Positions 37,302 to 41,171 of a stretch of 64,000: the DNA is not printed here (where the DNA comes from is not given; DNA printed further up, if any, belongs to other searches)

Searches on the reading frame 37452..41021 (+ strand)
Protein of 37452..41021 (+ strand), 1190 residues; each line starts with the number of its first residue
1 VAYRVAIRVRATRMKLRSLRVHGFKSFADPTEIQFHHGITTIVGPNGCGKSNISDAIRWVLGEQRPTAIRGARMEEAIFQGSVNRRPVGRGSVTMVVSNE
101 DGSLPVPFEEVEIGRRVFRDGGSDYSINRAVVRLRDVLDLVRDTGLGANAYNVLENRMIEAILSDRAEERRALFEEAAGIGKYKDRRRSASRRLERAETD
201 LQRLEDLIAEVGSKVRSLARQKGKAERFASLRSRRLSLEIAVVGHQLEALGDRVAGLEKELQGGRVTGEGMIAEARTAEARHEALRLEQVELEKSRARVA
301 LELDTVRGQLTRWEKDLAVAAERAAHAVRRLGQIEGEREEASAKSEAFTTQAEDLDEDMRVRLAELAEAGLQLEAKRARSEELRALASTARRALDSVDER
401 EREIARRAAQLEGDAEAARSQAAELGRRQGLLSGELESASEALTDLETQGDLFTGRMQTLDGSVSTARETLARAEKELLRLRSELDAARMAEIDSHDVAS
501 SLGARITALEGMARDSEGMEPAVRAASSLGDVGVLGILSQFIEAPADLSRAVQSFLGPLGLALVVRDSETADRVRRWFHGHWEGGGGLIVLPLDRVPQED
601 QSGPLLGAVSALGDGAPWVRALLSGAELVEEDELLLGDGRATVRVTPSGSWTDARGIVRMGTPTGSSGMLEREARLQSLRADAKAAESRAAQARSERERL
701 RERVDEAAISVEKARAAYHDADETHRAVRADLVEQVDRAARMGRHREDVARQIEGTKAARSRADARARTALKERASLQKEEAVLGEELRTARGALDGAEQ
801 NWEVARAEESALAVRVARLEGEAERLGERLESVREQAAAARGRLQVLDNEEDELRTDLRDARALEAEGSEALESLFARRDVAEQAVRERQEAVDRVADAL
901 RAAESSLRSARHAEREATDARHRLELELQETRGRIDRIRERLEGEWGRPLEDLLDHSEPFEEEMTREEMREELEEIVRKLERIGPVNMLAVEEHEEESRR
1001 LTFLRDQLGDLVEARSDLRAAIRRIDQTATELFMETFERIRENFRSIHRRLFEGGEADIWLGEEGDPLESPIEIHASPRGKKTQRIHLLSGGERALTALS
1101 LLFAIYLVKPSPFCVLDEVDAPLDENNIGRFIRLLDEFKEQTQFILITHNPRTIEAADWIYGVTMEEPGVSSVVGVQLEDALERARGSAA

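Call 64: search_protein_families(library=pfam, proteins=[window:37452-41021:+], max_evalue=0.001)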
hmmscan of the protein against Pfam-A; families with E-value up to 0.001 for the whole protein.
window:37452-41021:+ (1190 aa): 8 families
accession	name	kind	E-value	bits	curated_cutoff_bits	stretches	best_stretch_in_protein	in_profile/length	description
PF02463.25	SMC_N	-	2e-65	220.8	40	1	16-1171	2-219/220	RecF/RecN/SMC N terminal domain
PF13476.12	AAA_23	-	8.3e-16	59.7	27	1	18-218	1-177/201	AAA domain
PF13304.12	AAA_21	-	5.9e-15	56.6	27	2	1031-1154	177-303/304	AAA domain, putative AbiEii toxin, Type IV TA system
PF13175.12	AAA_15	-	3.2e-13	50.5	32.1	1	14-64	1-50/374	AAA ATPase domain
PF13555.12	AAA_29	-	1.8e-05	24.8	27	1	16-61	1-46/61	P-loop containing region of AAA domain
PF00005.33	ABC_tran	-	0.00014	22.9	25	0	39-67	13-41/137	ABC transporter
PF06470.18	SMC_hinge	-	0.00023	22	22.5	0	533-602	3-70/116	SMC proteins Flexible Hinge Domain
PF00261.25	Tropomyosin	-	0.00046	20.1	38.6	1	303-475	1-194/242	Tropomyosin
